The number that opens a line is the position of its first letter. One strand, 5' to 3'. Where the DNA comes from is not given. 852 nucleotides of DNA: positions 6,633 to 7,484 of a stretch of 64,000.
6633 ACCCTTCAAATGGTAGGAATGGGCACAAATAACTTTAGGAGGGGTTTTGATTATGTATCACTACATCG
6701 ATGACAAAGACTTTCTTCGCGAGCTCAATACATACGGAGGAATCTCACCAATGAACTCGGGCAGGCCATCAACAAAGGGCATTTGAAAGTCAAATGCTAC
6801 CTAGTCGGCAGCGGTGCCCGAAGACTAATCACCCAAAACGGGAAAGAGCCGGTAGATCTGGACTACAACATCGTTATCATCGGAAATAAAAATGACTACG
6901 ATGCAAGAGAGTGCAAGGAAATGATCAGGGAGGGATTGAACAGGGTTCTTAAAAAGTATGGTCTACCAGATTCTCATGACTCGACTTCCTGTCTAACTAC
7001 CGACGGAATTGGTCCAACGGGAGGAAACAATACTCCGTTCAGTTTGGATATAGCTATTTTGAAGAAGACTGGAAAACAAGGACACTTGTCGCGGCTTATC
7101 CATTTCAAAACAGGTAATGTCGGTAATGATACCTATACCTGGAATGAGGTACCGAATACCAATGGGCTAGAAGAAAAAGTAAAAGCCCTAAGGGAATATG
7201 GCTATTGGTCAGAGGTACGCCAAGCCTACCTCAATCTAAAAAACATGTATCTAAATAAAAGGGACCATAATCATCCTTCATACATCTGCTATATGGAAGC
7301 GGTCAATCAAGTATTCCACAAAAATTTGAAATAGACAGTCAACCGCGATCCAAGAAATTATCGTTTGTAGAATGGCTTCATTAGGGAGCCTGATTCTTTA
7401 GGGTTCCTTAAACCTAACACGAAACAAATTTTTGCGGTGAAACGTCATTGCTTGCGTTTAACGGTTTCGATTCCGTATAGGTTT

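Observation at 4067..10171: Candidate multi-gene defence locus: HTH regulator plus OLD-family nuclease, a small NTase, and a SF1B helicase with a ~490-aa unknown N-terminal domain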

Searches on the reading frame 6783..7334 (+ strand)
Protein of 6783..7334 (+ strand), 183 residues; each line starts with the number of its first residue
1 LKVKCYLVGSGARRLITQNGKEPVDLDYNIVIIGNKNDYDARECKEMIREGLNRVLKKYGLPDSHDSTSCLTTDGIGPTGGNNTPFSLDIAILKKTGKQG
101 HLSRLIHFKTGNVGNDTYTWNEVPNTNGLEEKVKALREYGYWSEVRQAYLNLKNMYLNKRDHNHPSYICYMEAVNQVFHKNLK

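Call 6: search_protein_families(library=pfam, proteins=[window:6783-7334:+], max_evalue=0.01)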
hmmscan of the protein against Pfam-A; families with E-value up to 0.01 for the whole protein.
window:6783-7334:+ (183 aa): 0 families

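Call 7: search_protein_families(library=padloc, proteins=[window:6783-7334:+], max_evalue=0.01)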
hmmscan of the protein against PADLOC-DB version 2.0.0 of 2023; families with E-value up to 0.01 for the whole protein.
window:6783-7334:+ (183 aa): 1 family
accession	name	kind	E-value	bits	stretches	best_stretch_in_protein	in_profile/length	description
PDLC00778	Cyclase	-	0.0087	12.9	0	9-72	61-124/455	oligonucleotide-cyclase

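Call 8: search_protein_families(library=ncbifam, proteins=[window:6783-7334:+], max_evalue=0.01)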
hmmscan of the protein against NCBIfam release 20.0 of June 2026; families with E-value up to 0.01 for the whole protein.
window:6783-7334:+ (183 aa): 0 families

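Call 9: search_protein_families(library=phrogs, proteins=[window:6783-7334:+], max_evalue=0.01)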
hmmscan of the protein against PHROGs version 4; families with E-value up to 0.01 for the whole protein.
window:6783-7334:+ (183 aa): 0 families

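Call 22: find_homologous_proteins(query=window:6783-7334:+, max_evalue=0.001)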
Query window:6783-7334:+ (183 aa): 77 proteins with E <= 0.001 among 134 candidates.
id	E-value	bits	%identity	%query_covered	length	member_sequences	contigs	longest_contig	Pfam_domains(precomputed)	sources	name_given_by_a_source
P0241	3.2e-122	423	100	100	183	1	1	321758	-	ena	-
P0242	1.6e-48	183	52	98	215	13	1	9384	-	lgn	-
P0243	3.2e-46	176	50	95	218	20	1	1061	-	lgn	-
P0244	6.2e-46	175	49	95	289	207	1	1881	-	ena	-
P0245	9.7e-46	174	49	98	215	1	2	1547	-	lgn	-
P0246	1.9e-45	173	49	95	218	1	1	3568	-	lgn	-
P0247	1.9e-45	173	48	98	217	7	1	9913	-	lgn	-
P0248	3.5e-45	172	49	95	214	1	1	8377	-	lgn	-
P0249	7.3e-45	171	49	95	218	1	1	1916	-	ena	-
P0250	9.4e-45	171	50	95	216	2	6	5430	-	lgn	-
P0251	9.8e-44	168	49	95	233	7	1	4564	-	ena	-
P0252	2.0e-43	167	47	97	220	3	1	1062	-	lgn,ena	-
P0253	9.3e-43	164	48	98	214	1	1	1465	-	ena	-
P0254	1.8e-42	163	49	94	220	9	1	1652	-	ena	-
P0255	4.1e-42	162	47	95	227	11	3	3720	-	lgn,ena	-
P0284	1.3e-39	154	47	95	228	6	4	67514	-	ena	-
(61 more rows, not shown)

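Call 37: predict_structure(alignment_id=A3)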
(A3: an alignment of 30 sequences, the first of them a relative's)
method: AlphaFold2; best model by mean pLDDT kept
length: 215 residues; sequences in the alignment: 30
mean_pLDDT: 89.4   pTM: 0.84
mean pLDDT of the five models: 89.4, 88.4, 87.2, 85.2, 83.9
residues with pLDDT >= 90: 126; 70-90: 82; 50-70: 5; < 50: 2
segments of 3 or more residues with pLDDT < 50: none
pLDDT, mean of each block of 10 residues (from residue 1): 85 91 97 93 65 85 92 91 97 97 91 84 94 91 88 90 90 91 91 81 91 92
secondary structure, 60 per line:
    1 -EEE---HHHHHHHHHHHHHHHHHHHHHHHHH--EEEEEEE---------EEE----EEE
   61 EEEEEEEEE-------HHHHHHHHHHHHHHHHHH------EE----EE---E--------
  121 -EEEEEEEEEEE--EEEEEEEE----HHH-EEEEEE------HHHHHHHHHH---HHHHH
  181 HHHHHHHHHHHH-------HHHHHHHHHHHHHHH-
elements in order: E2-4 H8-32 E35-41 E51-53 E58-69 H77-94 E122-132 E135-142 E151-156 H163-172 H176-192 H200-214

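Call 39: find_encoding_contigs(protein=P0284, flank=6000, max_places=4)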
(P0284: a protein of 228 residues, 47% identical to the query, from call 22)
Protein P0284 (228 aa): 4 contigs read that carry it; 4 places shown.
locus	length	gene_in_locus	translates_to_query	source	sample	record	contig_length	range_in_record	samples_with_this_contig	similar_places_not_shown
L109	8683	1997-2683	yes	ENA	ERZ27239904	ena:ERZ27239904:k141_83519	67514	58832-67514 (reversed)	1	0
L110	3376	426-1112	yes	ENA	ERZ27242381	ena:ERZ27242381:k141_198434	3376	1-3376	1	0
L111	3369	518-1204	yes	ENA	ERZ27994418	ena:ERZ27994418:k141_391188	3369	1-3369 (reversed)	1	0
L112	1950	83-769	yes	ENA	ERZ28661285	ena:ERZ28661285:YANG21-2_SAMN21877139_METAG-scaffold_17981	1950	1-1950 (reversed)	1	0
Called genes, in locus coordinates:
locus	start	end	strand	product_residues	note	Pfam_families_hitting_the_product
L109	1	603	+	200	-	?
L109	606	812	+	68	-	PF24749:DUF7695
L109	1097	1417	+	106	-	PF20648:DUF6809 (weak)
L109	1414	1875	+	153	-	PF20187:DUF6550 (faint)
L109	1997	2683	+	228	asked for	-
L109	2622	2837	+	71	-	-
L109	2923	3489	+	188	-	PF01381:HTH_3 (weak), PF13443:HTH_26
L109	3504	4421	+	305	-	PF07804:HipA_C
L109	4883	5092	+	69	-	PF05930:Phage_AlpA (weak), PF12728:HTH_17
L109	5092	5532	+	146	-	PF01978:TrmB (weak), PF13730:HTH_36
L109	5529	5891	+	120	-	-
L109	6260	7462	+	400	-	PF14659:Phage_int_SAM_3, PF00589:Phage_integrase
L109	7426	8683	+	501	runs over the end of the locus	PF14659:Phage_int_SAM_3, PF00589:Phage_integrase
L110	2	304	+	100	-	?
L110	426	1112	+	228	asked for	-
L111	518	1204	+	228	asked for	-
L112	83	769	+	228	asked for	-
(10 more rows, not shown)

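Call 40: find_encoding_contigs(protein=P0247, flank=6000, max_places=3)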
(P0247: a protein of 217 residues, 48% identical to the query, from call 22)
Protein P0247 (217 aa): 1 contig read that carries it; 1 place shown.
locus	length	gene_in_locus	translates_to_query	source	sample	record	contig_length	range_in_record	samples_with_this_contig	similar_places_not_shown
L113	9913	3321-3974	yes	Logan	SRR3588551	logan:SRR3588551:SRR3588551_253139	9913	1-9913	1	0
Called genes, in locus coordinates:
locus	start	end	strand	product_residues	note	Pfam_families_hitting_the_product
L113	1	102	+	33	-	?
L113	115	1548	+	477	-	PF00239:Resolvase, PF07508:Recombinase, PF13408:Zn_ribbon_recom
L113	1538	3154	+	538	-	PF00239:Resolvase, PF07508:Recombinase, PF13408:Zn_ribbon_recom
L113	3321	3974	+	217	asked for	-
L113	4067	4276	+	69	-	-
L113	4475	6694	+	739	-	PF02811:PHP, PF07733:DNA_pol3_alpha, PF17657:DNA_pol3_finger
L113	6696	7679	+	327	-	-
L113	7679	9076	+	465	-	-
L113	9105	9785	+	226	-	-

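Call 41: fold_search(model_id=the predicted structure, library=pdb)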
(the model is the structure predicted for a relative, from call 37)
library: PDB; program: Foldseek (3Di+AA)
matches with E <= 10: 539; with E <= 0.001: 14
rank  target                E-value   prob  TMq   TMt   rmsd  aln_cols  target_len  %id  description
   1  6p82_A                8.4e-05  1.00  0.41  0.32   7.0       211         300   12  Structure of P. aeruginosa ATCC27853 CdnD, Apo form 1 (released 2019-12-25)
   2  6p8u_A                1.1e-04  1.00  0.44  0.35   6.6       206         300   13  Structure of P. aeruginosa ATCC27853 CdnD:HORMA2:Peptide 1 complex (released 2019-12-25)
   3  7ljo                  1.6e-04  1.00  0.51  0.40   5.3       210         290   13  Structure of the Bacteroides fragilis CD-NTase CdnB in complex with ADP (released 2021-06-02)
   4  8sj2_C                2.3e-04  1.00  0.53  0.36   6.5       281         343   11  Structure of ternary complex of cGAS with dsDNA and bound ATP and 2'-dGTP (released 2024-04-24)
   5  6p82_B                3.5e-04  1.00  0.45  0.35   6.4       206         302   13  Structure of P. aeruginosa ATCC27853 CdnD, Apo form 1 (released 2019-12-25)
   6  6p8j_A                3.7e-04  1.00  0.42  0.33   7.1       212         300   12  Structure of P. aeruginosa ATCC27853 CdnD D62N/D64N mutant bound to ATP (released 2019-12-25)
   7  6e0k                  5.6e-04  0.99  0.38  0.30   9.7       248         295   12  Structure of Rhodothermus marinus CdnE c-UMP-AMP synthase (released 2019-02-20)
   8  8g2p_A                6.0e-04  1.00  0.43  0.29  12.9       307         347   10  Structure of Ternary Complex of cGAS with dsDNA and Bound ATP and GTP (released 2024-06-19)
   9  7uyz_C                6.4e-04  1.00  0.55  0.39   5.7       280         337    9  Structure of Ternary Complex of cGAS with dsDNA and Bound 5 -pppG(2 ,5 )pG (released 2023-05-10)
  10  8g2q_C                6.4e-04  1.00  0.53  0.36   6.8       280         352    8  Structure of Ternary Complex of mouse cGAS with dsDNA and Bound GTP (released 2024-06-19)
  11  7ljn_C                6.8e-04  1.00  0.39  0.28   8.4       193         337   13  Structure of the Bradyrhizobium diazoefficiens CD-NTase CdnG in complex with GTP (released 2021-06-02)
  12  7ljn_A                8.1e-04  1.00  0.38  0.26   5.3       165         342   14  Structure of the Bradyrhizobium diazoefficiens CD-NTase CdnG in complex with GTP (released 2021-06-02)
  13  8skt_C                8.6e-04  1.00  0.54  0.38   6.0       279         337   11  Structure of ternary complex of mouse cGAS with dsDNA and bound ATP with 5 mM Mn2+ (released 2024-04-24)
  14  4txz_B                9.7e-04  1.00  0.36  0.23   9.2       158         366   14  Crystal structure of Vibrio cholerae DncV cyclic AMP-GMP synthase in complex with nonhydrolyzable GTP (released 2014-08-13)
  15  4txy_B                1.2e-03  1.00  0.41  0.26   4.9       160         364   13  Crystal structure of Vibrio cholerae DncV cyclic AMP-GMP synthase, a prokaryotic cGAS homolog (released 2014-08-13)
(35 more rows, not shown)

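Call 82: find_related_loci(query=A3, collection=viral_contigs, flank=8000)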
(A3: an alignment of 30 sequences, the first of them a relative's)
Query A3 (215 aa) in viral_contigs; peptide patterns used: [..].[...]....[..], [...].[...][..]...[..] (x = any residue, [..] = any of these).
64 stretches matched a pattern; 17 encode a relative of the query (tblastn E <= 1e-3); 17 distinct loci.
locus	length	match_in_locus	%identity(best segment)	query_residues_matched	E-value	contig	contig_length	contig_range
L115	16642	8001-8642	70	1-215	6e-101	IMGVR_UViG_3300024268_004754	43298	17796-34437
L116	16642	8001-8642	70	1-215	6e-101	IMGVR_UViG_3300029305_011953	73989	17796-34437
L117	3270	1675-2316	67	1-215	6e-94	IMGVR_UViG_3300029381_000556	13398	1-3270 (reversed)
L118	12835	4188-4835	63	1-215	3e-91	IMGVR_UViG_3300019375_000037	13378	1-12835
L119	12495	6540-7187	63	1-215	3e-91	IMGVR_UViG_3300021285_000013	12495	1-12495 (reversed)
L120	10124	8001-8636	66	1-215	1e-89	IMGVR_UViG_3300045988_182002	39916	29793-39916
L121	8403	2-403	71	83-215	6e-61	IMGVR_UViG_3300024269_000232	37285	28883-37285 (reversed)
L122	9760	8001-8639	47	1-214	1e-56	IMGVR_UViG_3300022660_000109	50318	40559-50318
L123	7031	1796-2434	44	1-214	2e-53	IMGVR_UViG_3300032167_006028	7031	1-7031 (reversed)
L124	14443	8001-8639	44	1-214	2e-53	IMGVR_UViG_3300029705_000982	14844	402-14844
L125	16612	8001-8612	45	12-215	1e-47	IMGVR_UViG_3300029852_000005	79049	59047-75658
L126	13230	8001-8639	43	2-215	1e-46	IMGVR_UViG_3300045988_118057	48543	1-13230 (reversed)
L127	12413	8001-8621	42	2-215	8e-46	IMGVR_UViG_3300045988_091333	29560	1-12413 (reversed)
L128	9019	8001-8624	41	2-215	2e-45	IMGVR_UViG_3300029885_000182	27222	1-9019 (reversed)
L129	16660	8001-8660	38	2-215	1e-42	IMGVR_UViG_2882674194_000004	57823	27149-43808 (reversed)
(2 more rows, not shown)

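Call 94: fold_search(model_id=the predicted structure, library=viral)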
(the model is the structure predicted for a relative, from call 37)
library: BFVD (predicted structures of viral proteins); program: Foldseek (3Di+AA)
matches with E <= 10: 424; with E <= 0.001: 1
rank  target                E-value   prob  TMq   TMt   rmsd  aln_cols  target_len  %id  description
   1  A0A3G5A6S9            3.4e-05  1.00  0.53  0.33  11.2       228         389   13  Uncharacterized protein [Hyperionvirus sp.]
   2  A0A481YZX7            8.7e-03  0.90  0.32  0.30   7.0       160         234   12  LicD family protein [Marseillevirus LCMAC202]
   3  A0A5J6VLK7            1.9e-02  0.84  0.29  0.27   8.0       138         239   14  LicD/FKTN/FKRP nucleotidyltransferase domain-containing protein [Megaviridae environmental sample]
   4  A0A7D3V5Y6            3.9e-02  0.75  0.35  0.17   9.1       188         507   10  Bifunctional phosphorylcholine metabolism protein licd and glycosyltransferase domain [Fadolivirus FV1/VV64]
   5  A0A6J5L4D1            5.2e-02  0.51  0.25  0.22   6.6       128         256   12  Uncharacterized protein [uncultured Caudovirales phage]
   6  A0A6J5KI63            6.6e-02  0.25  0.24  0.27   9.9       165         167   10  Uncharacterized protein [uncultured Caudovirales phage]
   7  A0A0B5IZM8            9.4e-02  0.28  0.30  0.20  10.2       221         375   10  Uncharacterized protein [Pandoravirus inopinatum]
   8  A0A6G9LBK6            1.1e-01  0.10  0.15  0.11  15.6       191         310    7  (no name in the UniProt tables at hand)
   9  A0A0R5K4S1            1.3e-01  0.14  0.24  0.22  13.3       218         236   12  Uncharacterized protein [Qinghai Lake virophage]
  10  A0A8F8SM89            1.9e-01  0.05  0.11  0.09  30.1       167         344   14  (no name in the UniProt tables at hand)
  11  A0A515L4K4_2          2.2e-01  0.06  0.17  0.06  18.6       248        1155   11  RNA-directed RNA polymerase L [Jujube yellow mottle-associated virus]
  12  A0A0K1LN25            2.3e-01  0.20  0.23  0.28  11.7       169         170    9  Uncharacterized protein [Caulobacter phage Seuss]
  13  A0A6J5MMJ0            2.4e-01  0.11  0.23  0.17  16.8       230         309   14  Uncharacterized protein [uncultured Caudovirales phage]
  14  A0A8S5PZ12            2.6e-01  0.08  0.13  0.08  25.3       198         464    8  Uncharacterized protein [Siphoviridae sp. ctMOb8]
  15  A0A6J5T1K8            2.8e-01  0.28  0.27  0.11   6.7       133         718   13  Uncharacterized protein [uncultured Caudovirales phage]
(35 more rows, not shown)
